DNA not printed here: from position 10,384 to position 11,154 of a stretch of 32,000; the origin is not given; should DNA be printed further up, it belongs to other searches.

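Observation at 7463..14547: Intact 7.1-kb Tn3-family transposon with 38-bp IRs and a perfect 5-bp target duplication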

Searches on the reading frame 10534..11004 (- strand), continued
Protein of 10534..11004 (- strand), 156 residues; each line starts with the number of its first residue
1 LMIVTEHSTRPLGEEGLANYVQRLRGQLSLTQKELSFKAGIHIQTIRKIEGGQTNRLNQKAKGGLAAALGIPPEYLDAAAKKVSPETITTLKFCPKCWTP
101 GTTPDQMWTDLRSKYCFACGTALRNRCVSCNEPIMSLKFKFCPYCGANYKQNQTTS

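Call 102: fold_search(model_id=the predicted structure, library=pdb)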
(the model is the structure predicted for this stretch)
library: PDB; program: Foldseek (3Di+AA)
matches with E <= 10: 684; with E <= 0.001: 11
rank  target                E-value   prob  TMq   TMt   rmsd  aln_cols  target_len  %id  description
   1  8bd5_Q                1.5e-05  1.00  0.37  0.36  10.7       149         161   17  Cas12k-sgRNA-dsDNA-S15-TniQ-TnsC transposon recruitment complex (released 2022-12-28)
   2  7oxd                  2.7e-05  1.00  0.40  0.40  10.4       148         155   18  Crystal structure of Scytonema hofmanni transposition protein TniQ (released 2021-12-01)
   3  8ea3_Q                1.2e-04  1.00  0.39  0.37  10.5       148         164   17  V-K CAST Transpososome from Scytonema hofmanni, major configuration (released 2022-11-30)
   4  2cro                  2.8e-04  1.00  0.38  0.89   0.7        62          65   35  STRUCTURE OF PHAGE 434 CRO PROTEIN AT 2.35 ANGSTROMS RESOLUTION (released 1989-10-15)
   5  2b5a_B                2.8e-04  1.00  0.38  0.74   2.8        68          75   24  C.BclI, Control Element of the BclI Restriction-Modification System (released 2006-01-03)
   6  2b5a_A                3.5e-04  1.00  0.37  0.70   2.9        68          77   25  C.BclI, Control Element of the BclI Restriction-Modification System (released 2006-01-03)
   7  9a7f_A                4.3e-04  1.00  0.41  0.47   2.0        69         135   29  Integrative model of RGHR-DLDH1 by crosslinking MS and deep learning (released 2024-09-18)
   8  2b5a_C                5.1e-04  1.00  0.38  0.73   3.0        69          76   25  C.BclI, Control Element of the BclI Restriction-Modification System (released 2006-01-03)
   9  7t5u                  6.9e-04  1.00  0.37  0.82   1.3        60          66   27  Structure of E. coli MS115-1 CapH N-terminal domain (released 2022-09-14)
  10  3zkc_B                7.4e-04  1.00  0.37  0.87   1.1        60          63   18  Crystal structure of the master regulator for biofilm formation SinR in complex with DNA. (released 2013-03-06)
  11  6jq1_B                7.8e-04  1.00  0.37  0.44   1.9        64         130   25  Crystal Structure of DdrO from Deinococcus geothermalis (released 2019-08-28)
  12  1sq8_MODEL_1_A        1.2e-03  1.00  0.36  0.84   1.2        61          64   33  a variant 434 repressor DNA binding domain devoid of hydroxyl groups, NMR, 20 STRUCTURES (released 2004-07-20)
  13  1y7y_B                1.3e-03  1.00  0.36  0.81   1.3        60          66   28  High-resolution crystal structure of the restriction-modification controller protein C.AhdI from Aeromonas hydrophila (released 2005-02-22)
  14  6jq1_A                1.3e-03  1.00  0.37  0.44   1.5        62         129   26  Crystal Structure of DdrO from Deinococcus geothermalis (released 2019-08-28)
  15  3vk0_A                1.3e-03  1.00  0.37  0.62   2.7        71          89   22  Crystal Structure of hypothetical transcription factor NHTF from Neisseria (released 2012-03-14)
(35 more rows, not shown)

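Call 103: search_solved_structures(query=A1, max_evalue=10, show_alignments=0)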
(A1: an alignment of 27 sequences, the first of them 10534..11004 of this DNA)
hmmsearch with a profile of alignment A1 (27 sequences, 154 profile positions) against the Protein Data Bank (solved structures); distinct sequences matched with E-value up to 10: 86 (the best 60 are shown).
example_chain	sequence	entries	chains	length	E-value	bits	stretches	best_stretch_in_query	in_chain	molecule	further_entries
1zug_A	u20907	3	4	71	8e-07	32.2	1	15-71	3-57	PHAGE 434 CRO PROTEIN | REGULATORY PROTEIN CRO | PROTEIN (434 CRO)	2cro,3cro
1per_L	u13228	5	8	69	6.5e-06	29.2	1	17-75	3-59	PROTEIN (434 REPRESSOR) | 434 REPRESSOR | REPRESSOR PROTEIN CI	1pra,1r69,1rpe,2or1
1r63_A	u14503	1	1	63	7.7e-06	29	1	17-75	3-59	REPRESSOR PROTEIN FROM BACTERIOPHAGE 434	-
1sq8_A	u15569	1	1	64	1.7e-05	27.8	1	17-75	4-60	dh434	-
2b5a_A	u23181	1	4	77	3.6e-05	26.8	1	15-73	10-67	C.BclI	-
2r63_A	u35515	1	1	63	8.5e-05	25.6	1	19-75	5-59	REPRESSOR PROTEIN FROM BACTERIOPHAGE 434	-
8bny_A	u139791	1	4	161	0.00014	24.9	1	15-75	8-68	Immunity repressor protein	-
9xz9_A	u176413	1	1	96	0.00018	24.5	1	13-54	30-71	Quorum sensing controller protein QseC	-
9sf2_A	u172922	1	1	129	0.0013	21.7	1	19-77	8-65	Transcriptional regulator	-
8ezt_A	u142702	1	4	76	0.0026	20.8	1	13-59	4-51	HipB(Lp)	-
8tac_A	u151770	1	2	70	0.0032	20.5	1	14-53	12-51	DBP48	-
7oxd_A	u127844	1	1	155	0.0037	20.2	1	9-133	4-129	ShTniQ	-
7n6i_A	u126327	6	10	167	0.0044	20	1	9-133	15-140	TniQ (Homology model) | TniQ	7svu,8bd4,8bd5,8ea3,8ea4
3mlg_A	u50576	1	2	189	0.0045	20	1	12-53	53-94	2X chimera of Helicobacter pylori protein HP0242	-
3kxa_A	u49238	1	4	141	0.0054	19.7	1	22-75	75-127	Putative uncharacterized protein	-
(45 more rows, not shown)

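Call 107: find_homologous_proteins(query=L132:6441-6965:-, max_evalue=0.00001)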
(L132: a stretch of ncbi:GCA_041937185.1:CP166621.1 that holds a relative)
Query L132:6441-6965:- (174 aa): 730 proteins with E <= 0.00001 among 754 candidates; the best 120 are listed.
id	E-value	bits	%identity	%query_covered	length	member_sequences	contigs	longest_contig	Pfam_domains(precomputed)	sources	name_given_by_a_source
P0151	1.8e-99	349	88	98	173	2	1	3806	PF06527.17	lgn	-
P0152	2.0e-93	329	84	93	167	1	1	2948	PF06527.17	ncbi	-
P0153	2.0e-92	326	86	93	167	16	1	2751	PF06527.17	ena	-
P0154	4.1e-89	315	83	93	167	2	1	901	PF06527.17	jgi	jgi:hypothetical protein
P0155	7.4e-87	308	77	93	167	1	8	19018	PF06527.17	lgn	-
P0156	1.4e-85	304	76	93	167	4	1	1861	PF06527.17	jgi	-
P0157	3.6e-84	299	77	94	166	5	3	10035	PF06527.17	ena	-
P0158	1.1e-82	294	76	92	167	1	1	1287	PF06527.17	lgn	-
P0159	3.1e-81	290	76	93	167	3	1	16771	PF06527.17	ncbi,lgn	-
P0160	4.7e-81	289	75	93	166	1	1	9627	PF06527.17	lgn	-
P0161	1.8e-80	287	76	92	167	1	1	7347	PF06527.17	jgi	jgi:hypothetical protein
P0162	4.9e-80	286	76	92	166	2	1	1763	PF06527.17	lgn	-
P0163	6.0e-80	285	72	94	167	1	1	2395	PF06527.17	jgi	jgi:TniQ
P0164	1.4e-79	284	73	94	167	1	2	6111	PF06527.17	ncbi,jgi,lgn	ncbi:MAG TPA: TniQ family protein [Coleofasciculaceae cyanobacterium]|jgi:hypothetical protein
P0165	2.7e-79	283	72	96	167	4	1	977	PF06527.17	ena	-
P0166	2.7e-79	283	69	95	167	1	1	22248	PF06527.17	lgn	-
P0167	3.8e-79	283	73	94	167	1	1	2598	PF06527.17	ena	-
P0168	4.8e-79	282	76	92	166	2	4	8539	PF06527.17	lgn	-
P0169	9.8e-79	281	83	80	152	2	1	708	PF06527.17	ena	-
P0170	1.3e-78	281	72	95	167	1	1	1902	PF06527.17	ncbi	-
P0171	1.6e-78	281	72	95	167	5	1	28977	PF06527.17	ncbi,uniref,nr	ncbi:TniQ family protein [Pantanalinema sp. GBBB05]|uniref:TniQ family protein n=1 Tax=Pantanalinema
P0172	4.0e-78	279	67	97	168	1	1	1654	PF06527.17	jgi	jgi:hypothetical protein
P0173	4.1e-78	279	72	93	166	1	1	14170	PF06527.17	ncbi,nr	ncbi:TniQ family protein [Cyanobacteria bacterium FACHB-63]|nr:TniQ family protein [Cyanobacteria ba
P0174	4.5e-78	279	73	93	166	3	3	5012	PF06527.17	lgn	-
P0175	1.1e-77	278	72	92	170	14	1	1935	PF06527.17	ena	-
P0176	1.5e-77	278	71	93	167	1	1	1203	PF06527.17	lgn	-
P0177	2.6e-77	277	71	93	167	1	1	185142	PF06527.17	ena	-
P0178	5.3e-77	276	68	97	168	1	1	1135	PF06527.17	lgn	-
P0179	1.8e-75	271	71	93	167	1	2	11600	PF06527.17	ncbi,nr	ncbi:hypothetical protein C7B61_01870 [filamentous cyanobacterium CCP1]|nr:hypothetical protein C7B7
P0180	4.1e-75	270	72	88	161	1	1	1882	PF06527.17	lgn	-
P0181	6.1e-75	269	71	92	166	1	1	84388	PF06527.17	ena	-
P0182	1.4e-74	268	72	92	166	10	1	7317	PF06527.17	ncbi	-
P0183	3.7e-74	267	68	92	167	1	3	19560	PF06527.17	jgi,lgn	jgi:transcriptional regulator with XRE-family HTH domain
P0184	1.7e-73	264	66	93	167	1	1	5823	PF06527.17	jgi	jgi:hypothetical protein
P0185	1.7e-73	264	71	91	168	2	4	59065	PF06527.17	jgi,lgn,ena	-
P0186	5.7e-73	263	70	92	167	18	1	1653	PF06527.17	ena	-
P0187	5.8e-73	263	66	93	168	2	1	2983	PF06527.17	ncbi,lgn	-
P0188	7.7e-72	259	65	94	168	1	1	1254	PF06527.17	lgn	-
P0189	1.2e-71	258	65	93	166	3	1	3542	PF06527.17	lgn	-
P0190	1.6e-71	258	66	94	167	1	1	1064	PF06527.17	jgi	jgi:hypothetical protein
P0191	2.8e-71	257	66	93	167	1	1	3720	PF06527.17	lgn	-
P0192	5.2e-71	256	66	94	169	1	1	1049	PF06527.17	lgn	-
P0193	6.9e-71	256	66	94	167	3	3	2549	PF06527.17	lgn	-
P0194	1.1e-70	255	65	93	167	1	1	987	PF06527.17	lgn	-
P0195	1.4e-70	255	65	94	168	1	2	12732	PF06527.17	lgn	-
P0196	2.0e-70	254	65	93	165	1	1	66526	PF06527.17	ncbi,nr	ncbi:TniQ family protein [Nostoc sp. CHAB 5844]|nr:TniQ family protein [Nostoc sp. CHAB 5844]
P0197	2.1e-70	254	64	94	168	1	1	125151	PF06527.17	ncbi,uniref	ncbi:MAG: TniQ family protein [Nostoc sp.]|uniref:TniQ family protein n=1 Tax=Nostoc sp. TaxID=1180 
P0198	3.0e-70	254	65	95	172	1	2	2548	PF06527.17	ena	-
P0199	3.7e-70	253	65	93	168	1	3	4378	PF06527.17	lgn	-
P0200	3.7e-70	253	67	89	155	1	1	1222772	PF06527.17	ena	-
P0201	4.8e-70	253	63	98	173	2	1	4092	PF06527.17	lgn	-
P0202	6.8e-70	253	64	95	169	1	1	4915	PF06527.17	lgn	-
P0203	8.6e-70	252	64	93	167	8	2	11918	PF06527.17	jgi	jgi:uncharacterized paraquat-inducible protein A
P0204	9.2e-70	252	64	94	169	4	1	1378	PF06527.17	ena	-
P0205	9.5e-70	252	65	93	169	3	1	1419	PF06527.17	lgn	-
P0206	9.7e-70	252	65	95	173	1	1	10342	PF06527.17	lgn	-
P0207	1.1e-69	252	64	94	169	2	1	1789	PF06527.17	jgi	-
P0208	1.1e-69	252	65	94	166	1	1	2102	PF06527.17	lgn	-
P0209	1.2e-69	252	67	93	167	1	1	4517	PF06527.17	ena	-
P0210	1.3e-69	252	65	93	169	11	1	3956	PF06527.17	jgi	jgi:hypothetical protein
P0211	1.4e-69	252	64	94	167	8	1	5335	PF06527.17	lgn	-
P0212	1.6e-69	251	64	94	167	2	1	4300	PF06527.17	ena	-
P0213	3.0e-69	251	64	94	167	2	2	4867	PF06527.17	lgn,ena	-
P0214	3.4e-69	250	65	93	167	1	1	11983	PF06527.17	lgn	-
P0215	3.7e-69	250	64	93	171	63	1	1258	PF06527.17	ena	-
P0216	4.3e-69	250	63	94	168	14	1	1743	PF06527.17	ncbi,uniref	ncbi:TniQ family protein [Planktothrix sp.]|uniref:TniQ family protein n=1 Tax=Planktothrix sp. TaxI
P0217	4.8e-69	250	65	91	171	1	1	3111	PF06527.17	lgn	-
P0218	5.1e-69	250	64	93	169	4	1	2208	PF06527.17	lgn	-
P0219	5.4e-69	250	65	94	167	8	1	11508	PF06527.17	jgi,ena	-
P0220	5.6e-69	250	63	96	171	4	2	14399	PF06527.17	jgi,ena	-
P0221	8.1e-69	249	64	95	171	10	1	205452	PF06527.17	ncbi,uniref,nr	ncbi:TniQ family protein [Nostoc sp. CENA67]|uniref:TniQ family protein n=1 Tax=Amazonocrinis nigrit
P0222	1.2e-68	249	68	91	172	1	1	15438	PF06527.17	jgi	jgi:transcriptional regulator with XRE-family HTH domain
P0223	1.2e-68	249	63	93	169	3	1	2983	PF06527.17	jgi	jgi:TniQ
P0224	1.2e-68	249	63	93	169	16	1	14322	PF06527.17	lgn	-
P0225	1.3e-68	248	64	93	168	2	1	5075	PF06527.17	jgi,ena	-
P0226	1.4e-68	248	64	94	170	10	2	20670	PF06527.17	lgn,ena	-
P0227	1.4e-68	248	64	95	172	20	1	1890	PF06527.17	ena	-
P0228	1.4e-68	248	65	94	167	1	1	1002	PF06527.17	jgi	-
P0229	1.6e-68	248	63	94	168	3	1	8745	PF06527.17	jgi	-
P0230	1.8e-68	248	63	94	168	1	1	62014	PF06527.17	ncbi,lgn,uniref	ncbi:TniQ family protein [Nostoc sp.]|uniref:TniQ family protein n=1 Tax=Nostoc sp. TaxID=1180 RepID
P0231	1.9e-68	248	64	93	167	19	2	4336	PF06527.17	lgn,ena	-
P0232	2.2e-68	248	64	94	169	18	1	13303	PF06527.17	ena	-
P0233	2.4e-68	248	63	94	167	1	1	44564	PF06527.17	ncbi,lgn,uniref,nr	ncbi:TniQ family protein [Nostoc sp. NMS4]|uniref:TniQ family protein n=1 Tax=Nostoc sp. NMS4 TaxID=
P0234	2.8e-68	247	64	94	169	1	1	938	PF06527.17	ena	-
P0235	3.2e-68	247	63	93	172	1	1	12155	PF06527.17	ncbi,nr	ncbi:TniQ family protein [Halotia wernerae UHCC 0503]|nr:TniQ family protein [Halotia wernerae UHCC 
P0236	3.2e-68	247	64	93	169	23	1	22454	PF06527.17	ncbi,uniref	ncbi:TniQ family protein [Microcoleus sp. S13_C5]|uniref:TniQ family protein n=1 Tax=Microcoleus sp.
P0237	4.0e-68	247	64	93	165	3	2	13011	PF06527.17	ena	-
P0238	4.3e-68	247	62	93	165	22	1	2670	PF06527.17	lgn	-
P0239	4.5e-68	247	63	94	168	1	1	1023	PF06527.17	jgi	jgi:hypothetical protein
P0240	4.8e-68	247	64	93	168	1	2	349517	PF06527.17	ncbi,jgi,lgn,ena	ncbi:MAG TPA: TniQ family protein [Oculatellaceae cyanobacterium]|jgi:hypothetical protein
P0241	4.8e-68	247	64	93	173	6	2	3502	PF06527.17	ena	-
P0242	5.0e-68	247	64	93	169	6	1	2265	PF06527.17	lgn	-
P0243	5.8e-68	246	63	93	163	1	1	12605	PF06527.17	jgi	jgi:hypothetical protein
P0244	7.0e-68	246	64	93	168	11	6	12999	PF06527.17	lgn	-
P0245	7.2e-68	246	65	93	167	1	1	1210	PF06527.17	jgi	jgi:transcriptional regulator with XRE-family HTH domain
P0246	7.4e-68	246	63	97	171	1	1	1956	PF06527.17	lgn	-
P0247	8.1e-68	246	60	94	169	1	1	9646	PF06527.17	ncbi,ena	-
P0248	9.4e-68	246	63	95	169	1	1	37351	PF06527.17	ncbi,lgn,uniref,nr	ncbi:helix-turn-helix domain-containing protein [Nostoc sp. ChiSLP03a]|uniref:helix-turn-helix domai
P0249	9.6e-68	246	64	94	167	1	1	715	PF06527.17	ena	-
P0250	9.7e-68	246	63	95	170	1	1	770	PF06527.17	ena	-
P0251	1.0e-67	246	64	93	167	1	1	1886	PF06527.17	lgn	-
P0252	1.2e-67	245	62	95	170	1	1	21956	PF06527.17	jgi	-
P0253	1.4e-67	245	64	93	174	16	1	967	PF06527.17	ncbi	-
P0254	1.4e-67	245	64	93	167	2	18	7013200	PF06527.17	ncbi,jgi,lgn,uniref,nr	ncbi:conserved hypothetical protein [Trichormus variabilis ATCC 29413]|uniref:TniQ domain-containing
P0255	1.5e-67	245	61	95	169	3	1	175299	PF06527.17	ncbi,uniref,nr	ncbi:TniQ family protein [Nostoc sp. FACHB-110]|uniref:TniQ family protein n=1 Tax=Nostoc sp. FACHB-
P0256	1.6e-67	245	64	93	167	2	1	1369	PF06527.17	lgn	-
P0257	1.6e-67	245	63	93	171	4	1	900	PF06527.17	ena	-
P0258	1.8e-67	245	64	93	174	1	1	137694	PF06527.17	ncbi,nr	ncbi:MAG: TniQ family protein [Fischerella sp. CENA71]|nr:TniQ family protein [Fischerella sp. CENA7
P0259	1.8e-67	245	62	94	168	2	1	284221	PF06527.17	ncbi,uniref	ncbi:TniQ family protein [Nostoc sp.]|uniref:TniQ family protein n=1 Tax=Nostoc sp. TaxID=1180 RepID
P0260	1.9e-67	245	64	93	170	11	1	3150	PF06527.17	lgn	-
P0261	2.1e-67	245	63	93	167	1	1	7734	PF06527.17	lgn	-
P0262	2.1e-67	244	61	94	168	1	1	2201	PF06527.17,PF13560.13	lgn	-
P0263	2.4e-67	244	63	93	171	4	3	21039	PF06527.17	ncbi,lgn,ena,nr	ncbi:MAG TPA: hypothetical protein DCY88_24005 [Cyanobacteria bacterium UBA11372]|nr:hypothetical pr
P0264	2.6e-67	244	64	92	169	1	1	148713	PF06527.17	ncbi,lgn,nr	ncbi:hypothetical protein NIES2101_09335 [Calothrix sp. HK-06]|nr:hypothetical protein NIES2101_0933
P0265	2.6e-67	244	63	93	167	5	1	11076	PF06527.17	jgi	jgi:hypothetical protein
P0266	2.7e-67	244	64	91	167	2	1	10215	PF06527.17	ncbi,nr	ncbi:hypothetical protein FM036_02570 [Nostoc sp. HG1]|nr:hypothetical protein [Nostoc sp. HG1]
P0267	3.2e-67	244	64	93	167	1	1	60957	PF06527.17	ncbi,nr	ncbi:TniQ family protein [Brasilonema sp. CT11]|nr:TniQ family protein [Brasilonema sp. CT11]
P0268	3.5e-67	244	64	93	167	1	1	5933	PF06527.17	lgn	-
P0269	3.6e-67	244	63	95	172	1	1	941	PF06527.17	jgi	-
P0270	3.6e-67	244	64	93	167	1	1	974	PF06527.17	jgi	jgi:TniQ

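Call 110: search_protein_families(library=pfam, alignment_id=A1, max_evalue=1)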
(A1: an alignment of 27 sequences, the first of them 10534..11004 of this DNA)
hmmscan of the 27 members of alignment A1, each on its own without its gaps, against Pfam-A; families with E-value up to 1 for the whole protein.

A. member 1, window:10534-11004:- (156 aa): 20 families
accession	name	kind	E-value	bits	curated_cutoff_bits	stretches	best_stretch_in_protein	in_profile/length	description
PF12773.13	DZR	-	6.2e-12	45.9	27.3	1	94-146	1-45/45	Double zinc ribbon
PF01381.28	HTH_3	-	1.3e-07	31.9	23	1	22-76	2-55/55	Helix-turn-helix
PF13560.12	HTH_31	-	6.6e-05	23.6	27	1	17-77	2-62/64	Helix-turn-helix domain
PF13240.11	Zn_Ribbon_1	-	8.6e-05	22.6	25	1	127-147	2-21/23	zinc-ribbon domain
PF12844.13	HTH_19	-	0.00014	22.1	30.2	1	23-76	6-58/64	Helix-turn-helix domain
PF23137.1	HVO_0758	-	0.0033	17.7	27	0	116-151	23-54/55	HVO_0758 mu-protein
PF08772.16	Zn_ribbon_NOB1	-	0.0035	17.9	24.9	1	126-148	10-32/72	Nin one binding (NOB1) Zn-ribbon like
PF20432.4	Xre-like-HTH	-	0.0098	16.6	25.8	1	18-60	12-53/63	Antitoxin Xre-like helix-turn-helix domain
PF13413.12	HTH_25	-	0.027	14.7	24.6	1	22-61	3-42/62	Helix-turn-helix domain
PF14952.11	zf-tcix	-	0.032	14.2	31.2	1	108-131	5-28/42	Putative treble-clef, zinc-finger, Zn-binding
PF00471.26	Ribosomal_L33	-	0.073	13.9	25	0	79-97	19-37/47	Ribosomal protein L33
PF10083.14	DUF2321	-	0.097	12.7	24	1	110-135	23-48/157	Uncharacterized protein conserved in bacteria (DUF2321)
PF24441.1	DUF7560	-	0.1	12.8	27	0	94-126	8-40/44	Family of unknown function (DUF7560)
PF15731.11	MqsA_antitoxin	-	0.11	13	30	0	18-55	71-108/131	Antitoxin component of bacterial toxin-antitoxin system, MqsA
PF06527.16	TniQ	-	0.12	13.4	27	0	10-105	5-121/142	TniQ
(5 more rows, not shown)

B. families by the number of members that match (of 27 scanned): 64 families (the first 25 are shown)
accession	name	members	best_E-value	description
PF12773.13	DZR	27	8.4e-13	Double zinc ribbon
PF01381.28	HTH_3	27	5.9e-12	Helix-turn-helix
PF13560.12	HTH_31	27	2.7e-09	Helix-turn-helix domain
PF13240.11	Zn_Ribbon_1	27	7e-07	zinc-ribbon domain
PF13413.12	HTH_25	27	3.5e-06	Helix-turn-helix domain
PF12844.13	HTH_19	25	8e-06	Helix-turn-helix domain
PF23137.1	HVO_0758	24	0.0026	HVO_0758 mu-protein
PF08772.16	Zn_ribbon_NOB1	22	0.00012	Nin one binding (NOB1) Zn-ribbon like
PF15731.11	MqsA_antitoxin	22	0.00034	Antitoxin component of bacterial toxin-antitoxin system, MqsA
PF18912.6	DZR_2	21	0.0005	Double zinc ribbon domain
PF13248.11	Zn_ribbon_3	19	5.7e-05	zinc-ribbon domain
PF17032.10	Zn_ribbon_15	19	0.0007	zinc-ribbon family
PF06527.16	TniQ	15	0.001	TniQ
PF13821.11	DUF4187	15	0.03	Domain of unknown function (DUF4187)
PF13744.12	HTH_37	13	0.00031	Helix-turn-helix domain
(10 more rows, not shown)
